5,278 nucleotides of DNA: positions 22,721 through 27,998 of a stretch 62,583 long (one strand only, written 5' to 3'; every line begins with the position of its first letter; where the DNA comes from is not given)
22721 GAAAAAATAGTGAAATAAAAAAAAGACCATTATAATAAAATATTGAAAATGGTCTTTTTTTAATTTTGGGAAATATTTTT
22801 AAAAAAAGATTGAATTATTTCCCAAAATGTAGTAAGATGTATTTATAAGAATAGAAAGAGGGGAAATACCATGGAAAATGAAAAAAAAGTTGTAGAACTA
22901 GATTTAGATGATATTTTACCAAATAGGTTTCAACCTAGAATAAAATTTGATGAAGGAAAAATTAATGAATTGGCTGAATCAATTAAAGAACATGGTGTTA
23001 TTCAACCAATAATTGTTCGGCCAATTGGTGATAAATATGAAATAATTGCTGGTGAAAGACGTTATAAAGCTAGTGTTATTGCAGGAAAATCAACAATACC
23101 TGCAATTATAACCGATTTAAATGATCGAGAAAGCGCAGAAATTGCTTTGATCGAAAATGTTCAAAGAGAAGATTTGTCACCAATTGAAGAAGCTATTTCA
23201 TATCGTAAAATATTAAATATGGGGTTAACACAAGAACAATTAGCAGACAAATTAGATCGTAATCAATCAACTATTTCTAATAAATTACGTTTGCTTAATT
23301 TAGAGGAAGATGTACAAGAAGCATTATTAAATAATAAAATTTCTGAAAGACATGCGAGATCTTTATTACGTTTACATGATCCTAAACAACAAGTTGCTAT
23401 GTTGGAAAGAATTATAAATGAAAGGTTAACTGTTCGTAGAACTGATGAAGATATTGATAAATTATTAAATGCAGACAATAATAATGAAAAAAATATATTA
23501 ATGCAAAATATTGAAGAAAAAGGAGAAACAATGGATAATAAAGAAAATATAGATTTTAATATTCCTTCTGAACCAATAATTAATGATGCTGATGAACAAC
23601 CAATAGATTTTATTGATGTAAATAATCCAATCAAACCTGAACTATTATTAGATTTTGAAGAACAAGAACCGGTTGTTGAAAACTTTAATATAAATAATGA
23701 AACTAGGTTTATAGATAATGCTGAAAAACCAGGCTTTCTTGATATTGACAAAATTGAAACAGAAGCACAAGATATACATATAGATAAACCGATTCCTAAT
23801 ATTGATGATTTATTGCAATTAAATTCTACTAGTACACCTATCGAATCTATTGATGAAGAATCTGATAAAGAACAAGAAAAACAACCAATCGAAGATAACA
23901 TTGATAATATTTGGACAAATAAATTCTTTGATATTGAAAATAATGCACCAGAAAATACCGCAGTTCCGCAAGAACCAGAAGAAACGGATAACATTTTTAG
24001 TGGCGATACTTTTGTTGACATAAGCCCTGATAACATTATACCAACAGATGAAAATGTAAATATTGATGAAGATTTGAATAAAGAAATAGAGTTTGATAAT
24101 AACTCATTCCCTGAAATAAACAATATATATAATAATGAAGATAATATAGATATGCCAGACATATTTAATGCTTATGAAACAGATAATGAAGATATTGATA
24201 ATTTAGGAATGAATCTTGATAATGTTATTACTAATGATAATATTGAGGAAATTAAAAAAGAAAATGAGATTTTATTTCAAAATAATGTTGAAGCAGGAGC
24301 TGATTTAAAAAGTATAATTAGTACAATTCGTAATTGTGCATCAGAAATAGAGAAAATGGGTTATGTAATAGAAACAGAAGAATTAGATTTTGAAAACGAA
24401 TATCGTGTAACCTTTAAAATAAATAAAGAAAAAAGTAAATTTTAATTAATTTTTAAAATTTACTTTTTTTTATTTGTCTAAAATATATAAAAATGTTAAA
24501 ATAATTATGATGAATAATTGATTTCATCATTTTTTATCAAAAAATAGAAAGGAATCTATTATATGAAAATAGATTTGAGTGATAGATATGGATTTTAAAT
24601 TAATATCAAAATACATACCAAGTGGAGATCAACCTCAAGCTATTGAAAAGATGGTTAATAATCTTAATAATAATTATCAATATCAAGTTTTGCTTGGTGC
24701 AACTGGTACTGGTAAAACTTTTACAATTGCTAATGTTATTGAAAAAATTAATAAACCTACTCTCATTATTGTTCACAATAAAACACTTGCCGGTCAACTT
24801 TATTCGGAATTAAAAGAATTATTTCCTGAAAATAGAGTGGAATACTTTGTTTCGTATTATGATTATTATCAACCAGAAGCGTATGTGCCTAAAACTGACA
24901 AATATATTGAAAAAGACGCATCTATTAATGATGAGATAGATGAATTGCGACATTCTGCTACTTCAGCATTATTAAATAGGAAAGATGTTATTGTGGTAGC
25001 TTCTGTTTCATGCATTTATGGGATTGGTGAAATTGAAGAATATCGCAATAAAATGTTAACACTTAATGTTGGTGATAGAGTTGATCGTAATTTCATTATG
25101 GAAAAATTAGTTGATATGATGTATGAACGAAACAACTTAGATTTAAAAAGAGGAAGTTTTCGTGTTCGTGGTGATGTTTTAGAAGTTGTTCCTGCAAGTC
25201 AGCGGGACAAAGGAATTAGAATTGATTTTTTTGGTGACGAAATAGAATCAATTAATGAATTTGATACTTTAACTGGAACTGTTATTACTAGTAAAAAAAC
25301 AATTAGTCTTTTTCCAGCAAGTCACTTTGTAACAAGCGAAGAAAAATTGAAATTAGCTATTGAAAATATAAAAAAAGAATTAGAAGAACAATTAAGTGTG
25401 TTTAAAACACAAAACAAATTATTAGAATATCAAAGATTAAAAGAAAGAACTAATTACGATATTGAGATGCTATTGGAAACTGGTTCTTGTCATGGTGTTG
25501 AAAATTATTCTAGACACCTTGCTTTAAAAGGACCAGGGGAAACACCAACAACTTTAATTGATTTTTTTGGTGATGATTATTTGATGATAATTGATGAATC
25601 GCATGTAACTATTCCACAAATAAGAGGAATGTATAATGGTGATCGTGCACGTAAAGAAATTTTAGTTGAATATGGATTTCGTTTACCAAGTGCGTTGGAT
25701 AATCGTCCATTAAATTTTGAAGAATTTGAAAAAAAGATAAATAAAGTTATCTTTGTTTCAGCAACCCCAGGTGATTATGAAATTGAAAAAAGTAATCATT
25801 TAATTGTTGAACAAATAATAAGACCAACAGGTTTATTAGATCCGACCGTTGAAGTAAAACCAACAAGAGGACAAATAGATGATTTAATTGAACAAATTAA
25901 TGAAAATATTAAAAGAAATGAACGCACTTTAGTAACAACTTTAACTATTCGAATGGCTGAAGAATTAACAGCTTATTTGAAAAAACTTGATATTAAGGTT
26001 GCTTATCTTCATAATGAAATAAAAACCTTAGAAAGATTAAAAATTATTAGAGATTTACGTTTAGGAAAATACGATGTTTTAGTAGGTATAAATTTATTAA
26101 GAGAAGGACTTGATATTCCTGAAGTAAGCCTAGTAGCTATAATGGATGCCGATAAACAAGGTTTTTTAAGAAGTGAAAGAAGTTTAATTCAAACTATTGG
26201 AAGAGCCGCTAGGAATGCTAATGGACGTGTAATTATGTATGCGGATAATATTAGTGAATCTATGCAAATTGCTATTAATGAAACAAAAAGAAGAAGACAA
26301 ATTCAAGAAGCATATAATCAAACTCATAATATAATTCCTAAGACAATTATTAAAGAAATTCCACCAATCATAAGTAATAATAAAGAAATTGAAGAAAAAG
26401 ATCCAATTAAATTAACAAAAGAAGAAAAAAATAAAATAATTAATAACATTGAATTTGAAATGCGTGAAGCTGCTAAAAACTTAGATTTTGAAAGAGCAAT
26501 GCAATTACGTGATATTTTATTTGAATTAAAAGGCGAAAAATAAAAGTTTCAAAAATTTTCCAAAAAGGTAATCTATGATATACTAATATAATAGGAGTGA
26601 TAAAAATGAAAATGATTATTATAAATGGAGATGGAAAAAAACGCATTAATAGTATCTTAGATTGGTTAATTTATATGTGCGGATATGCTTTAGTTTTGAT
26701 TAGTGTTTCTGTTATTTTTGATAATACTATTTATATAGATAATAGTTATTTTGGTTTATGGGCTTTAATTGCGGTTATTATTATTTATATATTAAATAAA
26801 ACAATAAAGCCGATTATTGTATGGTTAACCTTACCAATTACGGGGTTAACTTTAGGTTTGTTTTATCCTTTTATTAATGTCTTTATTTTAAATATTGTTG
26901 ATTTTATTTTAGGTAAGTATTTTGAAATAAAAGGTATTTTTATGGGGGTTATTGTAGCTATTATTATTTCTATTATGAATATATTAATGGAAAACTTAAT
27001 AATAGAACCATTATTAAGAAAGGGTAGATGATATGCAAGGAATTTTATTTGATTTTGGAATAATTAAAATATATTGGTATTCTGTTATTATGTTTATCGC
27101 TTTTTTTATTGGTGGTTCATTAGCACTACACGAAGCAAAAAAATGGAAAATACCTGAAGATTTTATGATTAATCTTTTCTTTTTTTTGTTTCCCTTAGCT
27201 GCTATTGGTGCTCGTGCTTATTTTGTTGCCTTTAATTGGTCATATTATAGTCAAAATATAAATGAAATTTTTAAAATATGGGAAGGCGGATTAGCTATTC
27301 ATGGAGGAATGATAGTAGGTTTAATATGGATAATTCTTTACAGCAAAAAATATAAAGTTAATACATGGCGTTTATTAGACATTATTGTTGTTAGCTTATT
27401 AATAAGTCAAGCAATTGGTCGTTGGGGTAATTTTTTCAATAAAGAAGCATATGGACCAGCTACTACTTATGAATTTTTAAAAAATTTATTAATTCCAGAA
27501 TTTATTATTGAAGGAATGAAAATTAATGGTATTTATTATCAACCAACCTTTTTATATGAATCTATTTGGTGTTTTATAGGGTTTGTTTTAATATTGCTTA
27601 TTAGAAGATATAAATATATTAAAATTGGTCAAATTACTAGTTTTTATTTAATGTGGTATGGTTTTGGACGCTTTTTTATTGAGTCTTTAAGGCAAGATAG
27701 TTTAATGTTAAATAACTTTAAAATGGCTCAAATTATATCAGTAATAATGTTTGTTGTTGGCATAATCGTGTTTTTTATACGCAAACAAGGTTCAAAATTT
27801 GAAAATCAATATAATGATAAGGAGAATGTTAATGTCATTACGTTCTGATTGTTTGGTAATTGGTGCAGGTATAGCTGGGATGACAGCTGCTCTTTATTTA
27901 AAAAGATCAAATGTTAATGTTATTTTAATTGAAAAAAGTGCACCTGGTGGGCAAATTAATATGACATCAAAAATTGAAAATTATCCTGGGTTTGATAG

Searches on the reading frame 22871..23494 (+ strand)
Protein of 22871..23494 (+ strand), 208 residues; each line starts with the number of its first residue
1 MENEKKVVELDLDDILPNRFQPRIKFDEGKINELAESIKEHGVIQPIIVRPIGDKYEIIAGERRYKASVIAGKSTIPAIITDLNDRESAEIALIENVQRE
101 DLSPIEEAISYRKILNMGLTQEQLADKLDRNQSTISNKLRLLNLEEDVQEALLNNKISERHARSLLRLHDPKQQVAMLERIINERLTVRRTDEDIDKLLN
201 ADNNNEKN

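Call 25: search_solved_structures(query=window:22871-23494:+, show_alignments=5)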
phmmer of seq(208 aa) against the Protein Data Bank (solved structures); distinct sequences matched with E-value up to 0.001: 15.
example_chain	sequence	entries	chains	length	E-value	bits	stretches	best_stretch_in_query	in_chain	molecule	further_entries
7ng0_A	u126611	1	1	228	1.4e-61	211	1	8-204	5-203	Nucleoid occlusion protein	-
7nfu_A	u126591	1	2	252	2.1e-61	210.4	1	5-204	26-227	Nucleoid occlusion protein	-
7ol9_A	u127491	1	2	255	7.7e-55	189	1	3-201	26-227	Nucleoid occlusion protein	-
1vz0_A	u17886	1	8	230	8.9e-54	185.6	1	7-199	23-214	Chromosome-partitioning protein Spo0J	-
4umk_A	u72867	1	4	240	1.6e-47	165.2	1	2-207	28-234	PROBABLE CHROMOSOME-PARTITIONING PROTEIN PARB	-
6sdk_A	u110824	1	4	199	2.9e-46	161.1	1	7-198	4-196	Stage 0 sporulation protein J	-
7bnk_A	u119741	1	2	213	7.8e-44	153.1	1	7-195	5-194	ParB family protein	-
7o0n_A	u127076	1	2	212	6e-43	150.2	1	7-195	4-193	ParB family protein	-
7bnr_A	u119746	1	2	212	6.4e-43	150.2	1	7-195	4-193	ParB family protein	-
6t1f_A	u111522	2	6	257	6.9e-36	127.2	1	15-197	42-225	Chromosome-partitioning protein ParB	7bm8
6y93_A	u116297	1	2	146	2.4e-29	105.9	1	87-202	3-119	Nucleoid occlusion protein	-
6s6h_A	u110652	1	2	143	5.3e-16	62.4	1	90-198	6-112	Chromosome-partitioning protein ParB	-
8qa8_A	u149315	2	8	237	1.6e-14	57.6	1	8-158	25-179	Transcriptional repressor protein KorB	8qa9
1r71_A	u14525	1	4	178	6.2e-06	29.6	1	64-158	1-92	Transcriptional repressor protein korB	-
6ryk_A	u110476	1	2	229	0.00078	22.7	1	27-159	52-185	ParB-like nuclease domain protein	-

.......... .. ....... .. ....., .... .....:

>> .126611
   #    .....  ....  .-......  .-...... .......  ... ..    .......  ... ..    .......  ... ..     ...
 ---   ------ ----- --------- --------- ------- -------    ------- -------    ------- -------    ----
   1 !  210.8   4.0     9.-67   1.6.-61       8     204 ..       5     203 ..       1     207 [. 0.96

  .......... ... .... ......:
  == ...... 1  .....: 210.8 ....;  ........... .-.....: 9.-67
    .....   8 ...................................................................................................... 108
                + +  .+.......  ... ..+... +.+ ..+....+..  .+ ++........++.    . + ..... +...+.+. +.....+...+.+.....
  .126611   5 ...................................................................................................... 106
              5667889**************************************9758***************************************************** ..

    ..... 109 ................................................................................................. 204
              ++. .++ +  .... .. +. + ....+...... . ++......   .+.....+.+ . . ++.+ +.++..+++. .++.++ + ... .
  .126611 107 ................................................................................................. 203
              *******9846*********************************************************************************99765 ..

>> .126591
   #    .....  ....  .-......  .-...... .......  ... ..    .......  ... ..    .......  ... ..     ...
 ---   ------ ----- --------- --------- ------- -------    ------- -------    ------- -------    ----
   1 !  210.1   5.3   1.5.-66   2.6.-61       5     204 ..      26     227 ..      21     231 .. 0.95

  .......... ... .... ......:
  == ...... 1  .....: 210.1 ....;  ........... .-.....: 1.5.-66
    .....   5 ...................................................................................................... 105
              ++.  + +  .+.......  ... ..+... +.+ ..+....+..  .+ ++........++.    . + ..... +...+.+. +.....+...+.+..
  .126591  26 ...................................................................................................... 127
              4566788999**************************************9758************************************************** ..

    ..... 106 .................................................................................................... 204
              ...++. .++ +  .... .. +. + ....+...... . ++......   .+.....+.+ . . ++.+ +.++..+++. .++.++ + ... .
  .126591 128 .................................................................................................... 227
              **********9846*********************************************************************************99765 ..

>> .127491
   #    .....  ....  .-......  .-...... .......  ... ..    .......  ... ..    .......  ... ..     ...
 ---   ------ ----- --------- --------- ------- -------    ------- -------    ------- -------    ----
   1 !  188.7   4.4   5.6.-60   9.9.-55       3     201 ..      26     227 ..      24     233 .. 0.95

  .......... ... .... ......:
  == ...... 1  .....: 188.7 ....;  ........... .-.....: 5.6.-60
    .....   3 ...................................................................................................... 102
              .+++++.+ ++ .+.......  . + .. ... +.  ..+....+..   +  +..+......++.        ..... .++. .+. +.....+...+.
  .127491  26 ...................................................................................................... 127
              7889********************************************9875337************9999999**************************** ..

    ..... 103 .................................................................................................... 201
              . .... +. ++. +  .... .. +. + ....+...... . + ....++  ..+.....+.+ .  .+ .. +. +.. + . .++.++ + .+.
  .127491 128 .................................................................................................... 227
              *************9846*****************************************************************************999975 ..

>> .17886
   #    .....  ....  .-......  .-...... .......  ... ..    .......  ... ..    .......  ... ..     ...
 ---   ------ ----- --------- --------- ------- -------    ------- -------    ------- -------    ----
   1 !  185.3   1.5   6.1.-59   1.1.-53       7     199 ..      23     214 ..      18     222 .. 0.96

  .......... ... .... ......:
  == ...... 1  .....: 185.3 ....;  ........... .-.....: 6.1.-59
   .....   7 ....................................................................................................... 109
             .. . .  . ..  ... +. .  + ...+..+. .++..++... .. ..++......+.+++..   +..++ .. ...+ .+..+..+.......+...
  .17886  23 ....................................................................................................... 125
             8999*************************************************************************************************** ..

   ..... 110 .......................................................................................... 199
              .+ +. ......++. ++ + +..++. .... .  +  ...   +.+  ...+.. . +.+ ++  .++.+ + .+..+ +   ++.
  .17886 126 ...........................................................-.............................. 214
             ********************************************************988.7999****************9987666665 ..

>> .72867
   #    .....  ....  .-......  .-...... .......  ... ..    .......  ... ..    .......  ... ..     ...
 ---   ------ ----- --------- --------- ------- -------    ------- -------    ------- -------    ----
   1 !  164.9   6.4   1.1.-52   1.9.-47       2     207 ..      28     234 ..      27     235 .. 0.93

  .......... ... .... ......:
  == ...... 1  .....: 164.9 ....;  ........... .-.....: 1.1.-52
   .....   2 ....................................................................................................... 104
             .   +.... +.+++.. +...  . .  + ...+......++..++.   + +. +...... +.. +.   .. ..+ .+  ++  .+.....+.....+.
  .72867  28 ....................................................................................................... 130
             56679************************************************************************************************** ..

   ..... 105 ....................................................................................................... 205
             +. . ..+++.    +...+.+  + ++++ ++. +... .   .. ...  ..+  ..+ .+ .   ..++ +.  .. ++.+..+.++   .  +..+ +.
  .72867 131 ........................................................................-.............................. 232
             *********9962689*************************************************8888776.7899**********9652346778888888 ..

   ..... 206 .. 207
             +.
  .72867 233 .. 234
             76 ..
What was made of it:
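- On Noc (for the protein at 22871-24445): The best PDB hits are Noc structures (call 25). The alignment to Noc starts at Noc residue ~26, which corresponds to query residue 3-5 (call 25).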

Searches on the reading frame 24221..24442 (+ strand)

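Call 56: search_protein_families(library=pfam, proteins=[window:24221-24442:+], max_evalue=10)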
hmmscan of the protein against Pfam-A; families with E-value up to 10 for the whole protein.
seq(74 aa): 2 families
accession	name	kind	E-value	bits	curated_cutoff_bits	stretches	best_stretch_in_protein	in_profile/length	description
PF05148.21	Methyltransf_8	-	0.03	14.6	27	1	7-71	136-199/219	Hypothetical methyltransferase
PF16224.10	DUF4883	-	0.15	12.9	27.1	1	7-71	14-79/119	DOmain of unknown function (DUF4883)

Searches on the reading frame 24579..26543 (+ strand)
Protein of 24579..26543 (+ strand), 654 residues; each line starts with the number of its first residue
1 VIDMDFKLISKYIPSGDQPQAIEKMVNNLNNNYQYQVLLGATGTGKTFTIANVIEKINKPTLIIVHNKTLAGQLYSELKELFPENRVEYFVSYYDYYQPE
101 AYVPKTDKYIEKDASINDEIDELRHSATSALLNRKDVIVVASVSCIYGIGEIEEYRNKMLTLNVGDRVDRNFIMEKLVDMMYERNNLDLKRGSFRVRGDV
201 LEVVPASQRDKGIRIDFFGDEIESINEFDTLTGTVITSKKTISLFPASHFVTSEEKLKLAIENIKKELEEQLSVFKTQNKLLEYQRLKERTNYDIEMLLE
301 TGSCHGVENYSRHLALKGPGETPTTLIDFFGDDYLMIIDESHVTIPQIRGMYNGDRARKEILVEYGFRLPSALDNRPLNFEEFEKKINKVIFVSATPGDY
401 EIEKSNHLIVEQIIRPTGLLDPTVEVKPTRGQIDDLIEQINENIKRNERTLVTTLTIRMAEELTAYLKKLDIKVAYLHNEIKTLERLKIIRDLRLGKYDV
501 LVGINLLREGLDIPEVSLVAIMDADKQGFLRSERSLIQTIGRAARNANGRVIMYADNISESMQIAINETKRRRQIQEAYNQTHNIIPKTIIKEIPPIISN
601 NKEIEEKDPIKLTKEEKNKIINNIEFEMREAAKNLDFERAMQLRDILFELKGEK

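Call 7: search_protein_families(library=pfam, proteins=[window:24579-26543:+], max_evalue=0.00001)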
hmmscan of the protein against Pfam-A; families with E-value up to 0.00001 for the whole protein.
window:24579-26543:+ (654 aa): 5 families
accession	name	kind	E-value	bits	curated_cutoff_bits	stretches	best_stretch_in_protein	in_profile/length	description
PF17757.6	UvrB_inter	-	3.1e-32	111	22.9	1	160-250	1-91/91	UvrB interaction domain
PF00271.37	Helicase_C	-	2.1e-21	76.6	23.5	1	434-546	4-109/110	Helicase conserved C-terminal domain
PF12344.14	UvrB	-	1.3e-20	73.4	27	1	553-594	1-42/43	Ultra-violet resistance protein B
PF04851.21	ResIII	-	6.4e-13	49.4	22.5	1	17-88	7-83/164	Type III restriction enzyme, res subunit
PF02151.25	UVR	-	5.1e-08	32.9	21.5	1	619-651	2-34/36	UvrB/uvrC motif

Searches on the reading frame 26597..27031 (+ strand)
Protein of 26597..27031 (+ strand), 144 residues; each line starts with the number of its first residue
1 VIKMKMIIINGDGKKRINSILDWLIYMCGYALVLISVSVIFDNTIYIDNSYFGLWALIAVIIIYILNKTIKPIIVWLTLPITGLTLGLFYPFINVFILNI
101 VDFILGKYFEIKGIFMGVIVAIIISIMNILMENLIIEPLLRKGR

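Call 7: search_protein_families(library=pfam, proteins=[window:26597-27031:+], max_evalue=0.00001)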
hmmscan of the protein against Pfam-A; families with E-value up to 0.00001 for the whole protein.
window:26597-27031:+ (144 aa): 1 family
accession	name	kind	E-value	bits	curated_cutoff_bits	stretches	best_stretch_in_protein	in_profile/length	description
PF04020.18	Phage_holin_4_2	-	7e-17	62.4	28.8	1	22-129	2-104/105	Mycobacterial 4 TMS phage holin, superfamily IV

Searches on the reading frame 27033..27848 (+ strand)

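Call 7: search_protein_families(library=pfam, proteins=[window:27033-27848:+], max_evalue=0.00001)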
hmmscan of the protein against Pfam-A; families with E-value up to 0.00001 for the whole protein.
window:27033-27848:+ (271 aa): 1 family
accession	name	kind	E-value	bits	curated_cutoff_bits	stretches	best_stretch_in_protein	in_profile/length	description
PF01790.23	LGT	-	1.5e-69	234.4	24.9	1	4-248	2-239/240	Prolipoprotein diacylglyceryl transferase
